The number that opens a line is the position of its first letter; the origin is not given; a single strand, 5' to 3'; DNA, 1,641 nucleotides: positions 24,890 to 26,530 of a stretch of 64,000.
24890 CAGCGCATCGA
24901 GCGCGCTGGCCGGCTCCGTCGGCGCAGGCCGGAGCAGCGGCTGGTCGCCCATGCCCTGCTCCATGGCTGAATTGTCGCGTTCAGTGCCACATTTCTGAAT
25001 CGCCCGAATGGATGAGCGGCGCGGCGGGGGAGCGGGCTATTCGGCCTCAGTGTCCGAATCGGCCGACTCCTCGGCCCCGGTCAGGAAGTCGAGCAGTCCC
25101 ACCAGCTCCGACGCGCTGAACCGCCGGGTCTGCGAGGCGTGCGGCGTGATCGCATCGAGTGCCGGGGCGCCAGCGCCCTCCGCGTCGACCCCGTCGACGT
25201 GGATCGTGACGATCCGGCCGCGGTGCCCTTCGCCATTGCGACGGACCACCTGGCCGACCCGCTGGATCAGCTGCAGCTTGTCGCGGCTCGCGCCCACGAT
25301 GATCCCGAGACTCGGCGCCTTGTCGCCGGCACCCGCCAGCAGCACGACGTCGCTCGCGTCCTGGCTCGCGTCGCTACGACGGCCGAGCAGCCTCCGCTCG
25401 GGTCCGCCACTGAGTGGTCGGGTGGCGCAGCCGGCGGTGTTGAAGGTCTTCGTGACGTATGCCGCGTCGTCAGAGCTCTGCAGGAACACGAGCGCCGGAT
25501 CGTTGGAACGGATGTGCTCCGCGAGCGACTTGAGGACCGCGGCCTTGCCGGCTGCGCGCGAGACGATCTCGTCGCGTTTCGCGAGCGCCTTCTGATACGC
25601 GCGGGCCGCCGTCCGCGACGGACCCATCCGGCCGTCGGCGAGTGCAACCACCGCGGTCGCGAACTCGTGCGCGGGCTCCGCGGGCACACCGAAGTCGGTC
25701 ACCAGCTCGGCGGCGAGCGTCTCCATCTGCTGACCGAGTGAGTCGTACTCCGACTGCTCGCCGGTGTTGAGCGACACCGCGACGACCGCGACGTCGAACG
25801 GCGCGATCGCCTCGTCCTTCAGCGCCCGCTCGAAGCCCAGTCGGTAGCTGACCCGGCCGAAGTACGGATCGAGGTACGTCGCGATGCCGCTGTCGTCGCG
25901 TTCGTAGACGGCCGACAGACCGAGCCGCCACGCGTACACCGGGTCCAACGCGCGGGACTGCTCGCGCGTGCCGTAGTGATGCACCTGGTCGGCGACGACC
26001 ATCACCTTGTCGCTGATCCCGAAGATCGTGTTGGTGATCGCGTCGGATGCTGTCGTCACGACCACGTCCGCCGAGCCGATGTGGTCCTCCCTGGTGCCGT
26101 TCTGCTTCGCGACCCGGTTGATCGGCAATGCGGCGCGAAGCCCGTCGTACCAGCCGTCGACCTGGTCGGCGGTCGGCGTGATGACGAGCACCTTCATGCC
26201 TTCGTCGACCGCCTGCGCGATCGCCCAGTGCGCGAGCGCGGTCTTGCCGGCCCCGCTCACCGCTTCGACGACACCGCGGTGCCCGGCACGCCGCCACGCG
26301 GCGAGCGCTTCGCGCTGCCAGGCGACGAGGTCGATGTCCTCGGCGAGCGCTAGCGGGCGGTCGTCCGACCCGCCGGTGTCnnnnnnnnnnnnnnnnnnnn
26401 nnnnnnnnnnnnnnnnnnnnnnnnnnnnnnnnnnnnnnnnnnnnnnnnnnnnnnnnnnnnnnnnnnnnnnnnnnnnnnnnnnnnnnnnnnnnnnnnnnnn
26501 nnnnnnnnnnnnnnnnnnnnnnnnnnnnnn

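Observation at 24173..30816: Three paralogous coiled-coil genes, two carrying SF2 helicase cores with complementary motif decay, plus an embedded FKBP lipoprotein: best candidate for an undescribed system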

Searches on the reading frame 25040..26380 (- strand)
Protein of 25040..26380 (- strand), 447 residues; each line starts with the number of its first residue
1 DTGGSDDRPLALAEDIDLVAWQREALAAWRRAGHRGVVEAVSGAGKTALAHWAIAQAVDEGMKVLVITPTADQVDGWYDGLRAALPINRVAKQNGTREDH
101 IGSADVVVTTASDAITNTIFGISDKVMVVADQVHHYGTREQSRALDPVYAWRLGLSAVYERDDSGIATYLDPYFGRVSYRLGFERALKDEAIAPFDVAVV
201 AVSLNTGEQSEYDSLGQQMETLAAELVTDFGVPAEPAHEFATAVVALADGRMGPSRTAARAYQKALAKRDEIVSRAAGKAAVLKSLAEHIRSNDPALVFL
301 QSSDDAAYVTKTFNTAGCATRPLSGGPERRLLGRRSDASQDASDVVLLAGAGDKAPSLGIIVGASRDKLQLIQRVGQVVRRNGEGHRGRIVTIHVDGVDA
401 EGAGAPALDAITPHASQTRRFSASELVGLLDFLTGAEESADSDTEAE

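Call 13: search_solved_structures(query=window:25040-26380:-, max_evalue=1, show_alignments=2)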
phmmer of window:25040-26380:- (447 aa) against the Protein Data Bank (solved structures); distinct sequences matched with E-value up to 1: 11.
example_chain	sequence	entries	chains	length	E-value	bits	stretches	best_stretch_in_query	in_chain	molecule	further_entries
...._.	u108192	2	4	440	4.3e-18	68.8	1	7-383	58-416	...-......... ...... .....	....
5tnu_A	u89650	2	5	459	4.9e-18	68.6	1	7-383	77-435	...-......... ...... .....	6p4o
6p66_A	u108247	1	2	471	1.8e-12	50.3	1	15-385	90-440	DNA repair protein RAD25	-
2fwr_A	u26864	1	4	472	1.8e-12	50.3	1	15-385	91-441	DNA repair protein RAD25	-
2fz4_A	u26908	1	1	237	6.7e-05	25.4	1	15-164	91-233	DNA repair protein RAD25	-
2zj2_A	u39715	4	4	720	0.00012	24.6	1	22-157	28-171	Putative ski2-type helicase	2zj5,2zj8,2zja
2p6r_A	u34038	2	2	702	0.0028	20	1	38-145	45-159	afUHEL308 HELICASE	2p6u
9b15_A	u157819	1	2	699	0.0029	20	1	38-145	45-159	ATP-dependent DNA helicase Hel308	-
2wvo_A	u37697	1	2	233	0.26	13.6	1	11-124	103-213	SMALL S PROTEIN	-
6kpb_C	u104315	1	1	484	0.45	12.7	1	99-152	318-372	Scarecrow-like protein 3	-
6kpd_C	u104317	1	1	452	0.5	12.6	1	100-152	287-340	Scarecrow-like protein 3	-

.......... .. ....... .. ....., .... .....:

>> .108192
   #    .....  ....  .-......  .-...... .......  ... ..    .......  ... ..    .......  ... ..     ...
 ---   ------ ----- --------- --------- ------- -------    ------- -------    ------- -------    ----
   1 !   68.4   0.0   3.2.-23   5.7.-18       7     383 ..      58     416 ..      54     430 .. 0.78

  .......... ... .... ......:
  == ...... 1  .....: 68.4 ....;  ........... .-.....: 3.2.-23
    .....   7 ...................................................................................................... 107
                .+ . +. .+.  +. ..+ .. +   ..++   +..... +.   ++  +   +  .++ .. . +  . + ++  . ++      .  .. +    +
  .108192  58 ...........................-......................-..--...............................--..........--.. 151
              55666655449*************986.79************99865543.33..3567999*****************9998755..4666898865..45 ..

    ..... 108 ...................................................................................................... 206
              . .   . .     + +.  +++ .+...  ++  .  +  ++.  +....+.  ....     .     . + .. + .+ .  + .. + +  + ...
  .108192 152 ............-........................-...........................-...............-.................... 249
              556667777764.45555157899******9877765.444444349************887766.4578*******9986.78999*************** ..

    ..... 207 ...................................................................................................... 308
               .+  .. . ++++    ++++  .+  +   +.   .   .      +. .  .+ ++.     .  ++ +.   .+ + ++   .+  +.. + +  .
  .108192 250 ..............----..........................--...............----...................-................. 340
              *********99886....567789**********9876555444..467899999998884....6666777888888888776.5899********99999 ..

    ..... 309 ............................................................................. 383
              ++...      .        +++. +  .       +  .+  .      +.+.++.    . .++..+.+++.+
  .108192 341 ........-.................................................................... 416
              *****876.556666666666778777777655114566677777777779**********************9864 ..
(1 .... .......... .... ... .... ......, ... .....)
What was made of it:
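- On SF2 helicase superfamily, XPB/ResIII-like branch (fold level): PDB XPBII: 4e-18 over the whole core (call 13).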

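Call 23: search_protein_representatives(protein=window:25040-26380:-)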
Query: 447 residues. Proteins with E-value up to 0.001 (for the whole library): 2966; up to 1e-10: 1227; up to 1e-30: 430. The best 150 are listed.
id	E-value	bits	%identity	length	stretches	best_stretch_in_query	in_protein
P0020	4.8e-157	539.7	60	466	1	7-446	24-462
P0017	7.9e-131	453.4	55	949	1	5-443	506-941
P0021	5.6e-111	388.0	49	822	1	5-435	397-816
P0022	1.2e-109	383.7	47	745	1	3-435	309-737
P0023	1.0e-98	347.6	44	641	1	5-435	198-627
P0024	1.6e-87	310.7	47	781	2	5-220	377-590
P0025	1.5e-80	287.8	39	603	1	11-433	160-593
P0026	9.2e-79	281.9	42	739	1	17-427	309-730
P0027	1.8e-77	277.6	43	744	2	5-216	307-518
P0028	4.9e-72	259.7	40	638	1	18-434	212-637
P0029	6.0e-69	249.6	37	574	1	6-424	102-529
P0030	5.5e-66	239.8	37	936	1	18-440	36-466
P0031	2.0e-65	238.0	37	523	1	13-433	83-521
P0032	1.1e-64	235.5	37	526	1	18-421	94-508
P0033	1.2e-64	235.4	34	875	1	12-437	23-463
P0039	4.1e-63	230.3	41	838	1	14-441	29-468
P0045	2.1e-61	224.7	37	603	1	18-423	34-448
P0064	1.0e-57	212.6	39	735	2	7-216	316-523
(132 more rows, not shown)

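Call 32: find_related_loci(query=A1, collection=genome_contigs, flank=10000)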
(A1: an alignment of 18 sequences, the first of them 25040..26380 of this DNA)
Query A1 (447 aa) in genome_contigs; peptide patterns used: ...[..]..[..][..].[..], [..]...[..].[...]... (x = any residue, [..] = any of these).
246 stretches matched a pattern; 221 encode a relative of the query (tblastn E <= 1e-3); the best 80 are kept; 80 distinct loci.
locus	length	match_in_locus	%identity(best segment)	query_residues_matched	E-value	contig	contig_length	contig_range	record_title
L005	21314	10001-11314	77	6-443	0e+0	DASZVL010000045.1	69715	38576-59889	MAG TPA_asm: Mycobacteriales bacterium isolate SMAG_U6130 k141_688369, whole genome shotgun sequence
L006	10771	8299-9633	64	5-446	0e+0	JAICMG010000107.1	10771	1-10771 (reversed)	MAG: Frankiaceae bacterium isolate LS_ISSM_2_bin.122 k141_419228_length_10771_cov_116.2479, whole genome shotgun sequenc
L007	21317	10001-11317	68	3-436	0e+0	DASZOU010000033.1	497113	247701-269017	MAG TPA_asm: Mycobacteriales bacterium isolate SMAG_U5953 k141_738115, whole genome shotgun sequence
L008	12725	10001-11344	64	4-447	4e-174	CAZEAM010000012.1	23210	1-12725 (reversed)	MAG TPA_asm: uncultured Frankiaceae bacterium isolate binchicken_co84_27 genome assembly, contig: k141_1031429, whole ge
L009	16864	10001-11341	53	5-445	2e-148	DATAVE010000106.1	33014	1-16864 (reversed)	MAG TPA_asm: Mycobacteriales bacterium isolate SMAG_U5591 k141_617506, whole genome shotgun sequence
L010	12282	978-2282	53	3-433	3e-137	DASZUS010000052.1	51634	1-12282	MAG TPA_asm: Mycobacteriales bacterium isolate SMAG_U6111 k141_70145, whole genome shotgun sequence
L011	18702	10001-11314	57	5-434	1e-152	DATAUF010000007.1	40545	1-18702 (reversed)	MAG TPA_asm: Mycobacteriales bacterium isolate SMAG_U5565 k141_2049915, whole genome shotgun sequence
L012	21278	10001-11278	37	18-435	5e-72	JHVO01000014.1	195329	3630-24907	Geodermatophilaceae bacterium URHB0062 N552DRAFT_scaffold00011.11_C, whole genome shotgun sequence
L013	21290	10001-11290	38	18-437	2e-71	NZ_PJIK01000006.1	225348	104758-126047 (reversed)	Arthrobacter sp. ZGTC131 NODE_6_length_225348_cov_156.984, whole genome shotgun sequence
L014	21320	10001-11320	36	18-447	1e-70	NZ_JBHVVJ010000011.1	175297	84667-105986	Arthrobacter sp. NPDC058192 NPDC058192_T30_G11.ctg-0011, whole genome shotgun sequence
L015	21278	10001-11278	37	18-433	1e-69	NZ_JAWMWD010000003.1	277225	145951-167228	Arthrobacter globiformis strain CNM05 scaffold3_cov0_pilon_pilon_pilon, whole genome shotgun sequence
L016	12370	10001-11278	36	18-435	4e-69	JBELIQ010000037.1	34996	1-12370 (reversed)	MAG: Blastococcus sp. isolate REMEI108_ass_metaspades_bin.4.clean NODE_1280_length_34996_cov_12.821413, whole genome sho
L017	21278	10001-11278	37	18-433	1e-68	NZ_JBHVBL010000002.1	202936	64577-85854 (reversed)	Arthrobacter sp. NPDC057388 NPDC057388_T20_F9.ctg-0002, whole genome shotgun sequence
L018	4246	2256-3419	39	16-397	5e-68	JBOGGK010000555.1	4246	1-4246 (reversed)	MAG: Acidimicrobiales bacterium isolate TC-S_metabat2.bin.17 k127_5374838, whole genome shotgun sequence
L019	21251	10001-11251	37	16-423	6e-68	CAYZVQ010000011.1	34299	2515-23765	MAG TPA_asm: uncultured Acidimicrobiaceae bacterium isolate binchicken_co3_585 genome assembly, contig: NODE_3803_length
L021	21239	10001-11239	37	20-421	2e-67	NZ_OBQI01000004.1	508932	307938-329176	Blastococcus aggregatus strain DSM 4725, whole genome shotgun sequence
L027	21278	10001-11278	36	18-433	2e-66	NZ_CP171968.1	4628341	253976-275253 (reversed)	Arthrobacter sp. UC242_113 chromosome, complete genome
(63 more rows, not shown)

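Call 35: search_protein_families(library=pfam, proteins=[L021:9716-11296:+, L021:6407-9343:-, L021:1776-6407:-, L027:9884-12556:+, L027:12613-15441:+, L027:15375-18722:+, L027:8083-9783:+, L027:6410-7696:+], max_evalue=0.001)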
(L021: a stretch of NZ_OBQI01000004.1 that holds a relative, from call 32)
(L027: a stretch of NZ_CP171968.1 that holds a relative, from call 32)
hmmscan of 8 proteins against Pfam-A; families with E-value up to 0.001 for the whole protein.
L021:9716-11296:+ (526 aa): 5 families
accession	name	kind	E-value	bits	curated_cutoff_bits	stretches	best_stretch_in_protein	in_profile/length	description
PF04851.21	ResIII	-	2.3e-22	80.1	22.5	1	93-236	3-163/164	Type III restriction enzyme, res subunit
PF00271.37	Helicase_C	-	3.6e-21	75.9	23.5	1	361-465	6-109/110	Helicase conserved C-terminal domain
PF00270.35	DEAD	-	2.3e-15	57.1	26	1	97-236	3-161/167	DEAD/DEAH box helicase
PF16203.11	ERCC3_RAD25_C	-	4.5e-08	33.1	27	1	371-469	60-155/248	ERCC3/RAD25/XPB C-terminal helicase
PF18766.7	SWI2_SNF2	-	3.1e-05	24.2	26.7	1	107-269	16-186/221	SWI2/SNF2 ATPase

L021:6407-9343:- (978 aa): 4 families
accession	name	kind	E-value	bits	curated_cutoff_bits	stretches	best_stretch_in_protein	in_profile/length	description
PF00176.29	SNF2-rel_dom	-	3e-16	59.8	24.9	1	123-301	1-181/290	SNF2-related domain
PF00271.37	Helicase_C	-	5.6e-16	59.2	23.5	1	454-570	6-110/110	Helicase conserved C-terminal domain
PF04851.21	ResIII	-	2.2e-11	44.4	22.5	1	123-284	7-163/164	Type III restriction enzyme, res subunit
PF00270.35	DEAD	-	8.7e-09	35.8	26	1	123-284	3-161/167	DEAD/DEAH box helicase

L021:1776-6407:- (1543 aa): 2 families
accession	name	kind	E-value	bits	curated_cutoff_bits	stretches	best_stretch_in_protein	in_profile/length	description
PF07669.17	Eco57I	-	1.2e-10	42.2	25.3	0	932-968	51-88/171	Eco57I restriction-modification methylase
PF20473.4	MmeI_Mtase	-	4.6e-06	26.4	27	1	567-649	16-85/259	MmeI, DNA-methyltransferase domain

L027:9884-12556:+ (890 aa): 8 families
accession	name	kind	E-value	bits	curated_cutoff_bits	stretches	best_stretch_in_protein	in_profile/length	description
PF04851.21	ResIII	-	3.1e-23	82.9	22.5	1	41-183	5-164/164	Type III restriction enzyme, res subunit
PF04542.20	Sigma70_r2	-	1.4e-22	79.7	24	1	620-689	1-70/71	Sigma-70 region 2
PF00271.37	Helicase_C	-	7.4e-17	62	23.5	1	309-410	6-109/110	Helicase conserved C-terminal domain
PF04545.22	Sigma70_r4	-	9.4e-15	54.3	24.1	1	790-841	2-49/50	Sigma-70, region 4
PF00270.35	DEAD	-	1.9e-13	51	26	1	43-169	3-140/167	DEAD/DEAH box helicase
PF00140.25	Sigma70_r1_2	-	2.3e-10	40.7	22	1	555-588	1-34/34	Sigma-70 factor, region 1.2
PF18766.7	SWI2_SNF2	-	3.3e-06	27.3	26.7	1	48-238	10-208/221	SWI2/SNF2 ATPase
PF16203.11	ERCC3_RAD25_C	-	2.5e-05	24.1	27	1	345-414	84-155/248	ERCC3/RAD25/XPB C-terminal helicase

L027:12613-15441:+ (942 aa): 1 family
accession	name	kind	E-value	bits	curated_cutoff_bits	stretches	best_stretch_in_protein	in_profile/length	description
PF12705.13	PDDEXK_1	-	2e-33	116.8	22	1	646-902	2-234/247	PD-(D/E)XK nuclease superfamily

L027:15375-18722:+ (1115 aa): 6 families
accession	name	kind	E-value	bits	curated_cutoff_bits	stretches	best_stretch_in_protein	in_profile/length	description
PF00580.27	UvrD-helicase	-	1.3e-49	169.7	23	1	39-441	10-270/271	UvrD/REP helicase N-terminal domain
PF13361.12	UvrD_C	-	1.1e-22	81.3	25.6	2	760-852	284-348/350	UvrD-like helicase C-terminal domain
PF13245.12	AAA_19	-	4.4e-15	56.5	25.1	1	45-427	13-134/134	AAA domain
PF12705.13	PDDEXK_1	-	8.4e-14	52.5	22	1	951-1103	26-196/247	PD-(D/E)XK nuclease superfamily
PF13538.12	UvrD_C_2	-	9.7e-11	41.8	27.4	1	764-783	2-21/52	UvrD-like helicase C-terminal domain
PF01443.25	Viral_helicase1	-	0.00032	21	21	0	46-93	1-45/228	Viral superfamily 1 RNA helicase core domain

L027:8083-9783:+ (566 aa): 3 families
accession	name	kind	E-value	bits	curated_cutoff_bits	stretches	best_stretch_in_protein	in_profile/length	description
PF08378.17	NERD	-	1.7e-12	48.2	22.1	1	20-120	2-103/111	Nuclease-related domain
PF13538.12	UvrD_C_2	-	1.1e-05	25.7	27.4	1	498-537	10-52/52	UvrD-like helicase C-terminal domain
PF13245.12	AAA_19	-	1.4e-05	25.7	25.1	1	229-370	13-131/134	AAA domain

L027:6410-7696:+ (428 aa): 0 families

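Call 45: predict_structure(alignment_id=A1)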
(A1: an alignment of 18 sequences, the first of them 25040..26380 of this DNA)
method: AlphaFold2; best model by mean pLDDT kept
length: 447 residues; sequences in the alignment: 18
mean_pLDDT: 67.2   pTM: 0.52
mean pLDDT of the five models: 67.2, 65.4, 64.2, 64.2, 63.7
residues with pLDDT >= 90: 14; 70-90: 233; 50-70: 111; < 50: 89
segments of 3 or more residues with pLDDT < 50: 1-12, 137-139, 147-182, 325-342, 399-404, 437-447
pLDDT, mean of each block of 10 residues (from residue 1): 34 52 55 55 57 75 81 83 77 66 83 73 70 55 49 33 26 32 54 80 86 89 91 79 82 87 86 79 88 85 81 88 51 28 69 76 63 69 73 72 50 79 83 59 31
secondary structure, 60 per line:
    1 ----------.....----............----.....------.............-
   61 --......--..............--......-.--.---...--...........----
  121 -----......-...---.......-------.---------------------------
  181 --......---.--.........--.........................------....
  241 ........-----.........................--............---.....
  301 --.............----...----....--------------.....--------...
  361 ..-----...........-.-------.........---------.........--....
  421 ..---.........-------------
elements in order: H11-15 H20-31 E36-40 H47-59 E63-68 H71-84 E90-92 E106-110 H111-116 E126-131 H139-145 H183-188 E195-203 H206-230 H237-248 H254-278 H281-292 E296-300 H303-315 E320-322 H327-330 E345-349 E358-362 H368-378 E388-396 H406-414 E417-422 H426-434
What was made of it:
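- On XPB proper (NF045503 repair_heli_XPB / TIGR00603 rad25): The model is poor across this segment, with pLDDT below 50 at core residues 147-182 (call 45).
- The RED region is poorly modelled (call 45).
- Tried and rejected: Core structure model (call 45).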

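Call 52: fold_search(model_id=the predicted structure, library=pdb)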
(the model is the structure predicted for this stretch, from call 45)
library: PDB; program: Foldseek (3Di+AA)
matches with E <= 10: 1066; with E <= 0.001: 187
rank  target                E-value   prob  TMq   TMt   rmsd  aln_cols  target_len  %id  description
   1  5tnu_A                5.5e-14  1.00  0.30  0.30  18.3       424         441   18  S. tokodaii XPB II crystal structure at 3.0 Angstrom resolution (released 2017-11-01)
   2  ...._A                3.8e-13  1.00  0.32  0.33  13.2       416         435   21  XPB helicase in a complex with truncated Bax1 from Sulfurisphaera tokodaii at 2.96 Angstrom resolution (released 2020-06-03)
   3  6p4o_C                5.8e-13  1.00  0.29  0.30  14.3       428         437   21  Complex of XPB helicase with Bax1 endonuclease from Sulfurisphaera tokodaii at 3.15 Angstroms resolution (released 2020-06-03)
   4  6p4o_E                1.4e-12  1.00  0.30  0.30  14.7       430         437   21  Complex of XPB helicase with Bax1 endonuclease from Sulfurisphaera tokodaii at 3.15 Angstroms resolution (released 2020-06-03)
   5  6p66_C                9.1e-12  1.00  0.31  0.31  19.9       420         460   19  The crystal structure of the XPB complex with Bax1 from Archaeoglobus fulgidus at 3.0 Angstrom resolution (released 2020-06-17)
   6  2fwr_A                8.9e-11  1.00  0.31  0.32  20.1       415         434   20  Structure of Archaeoglobus Fulgidis XPB (released 2006-04-18)
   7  6p66_A                1.2e-10  1.00  0.30  0.30  20.0       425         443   20  The crystal structure of the XPB complex with Bax1 from Archaeoglobus fulgidus at 3.0 Angstrom resolution (released 2020-06-17)
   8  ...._C                3.1e-10  1.00  0.36  0.37  12.0       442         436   20  Crystal structure of the XPB-Bax1-forked DNA ternary complex (released 2020-06-17)
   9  2fwr_D                2.7e-09  1.00  0.26  0.27  20.5       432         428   18  Structure of Archaeoglobus Fulgidis XPB (released 2006-04-18)
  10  7o4i_7                1.4e-08  1.00  0.32  0.25  16.6       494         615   14  Yeast RNA polymerase II transcription pre-initiation complex with initial transcription bubble (released 2021-06-16)
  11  2fwr_B                1.4e-08  1.00  0.26  0.27  20.6       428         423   18  Structure of Archaeoglobus Fulgidis XPB (released 2006-04-18)
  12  9pd3_A                1.9e-08  1.00  0.31  0.24  14.0       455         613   13  NER dual incision complex - DuIS (released 2026-02-18)
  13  7o4k_7                2.0e-08  1.00  0.36  0.28  14.1       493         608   15  Yeast TFIIH in the contracted state within the pre-initiation complex (released 2021-06-16)
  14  9a88_A                4.7e-08  1.00  0.33  0.25  15.1       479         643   14  Structure of the pre-incision complex in nucleotide excision repair   (released 2024-10-09)
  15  7o4l_7                5.0e-08  1.00  0.34  0.26  12.7       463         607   15  Yeast TFIIH in the expanded state within the pre-initiation complex (released 2021-06-16)
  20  2fwr_C                1.1e-07  1.00  0.25  0.26  19.9       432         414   17  Structure of Archaeoglobus Fulgidis XPB (released 2006-04-18)
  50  5tnu_B                3.0e-06  1.00  0.25  0.26   4.3       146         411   23  S. tokodaii XPB II crystal structure at 3.0 Angstrom resolution (released 2017-11-01)
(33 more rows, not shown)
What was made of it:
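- On SF2 helicase superfamily, XPB/ResIII-like branch (fold level): Foldseek top 9 hits are all archaeal XPB (call 52).
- Closest known: Archaeal/eukaryotic XPB. Same: It is the best match by sequence and by fold (calls 13, 52).
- The best solved relatives are archaeal XPB, by sequence (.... E=4e-18, 2fwr; call 13) and by fold (5tnu E=5.5e-14, then TFIIH XPB/Ssl2; call 52).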
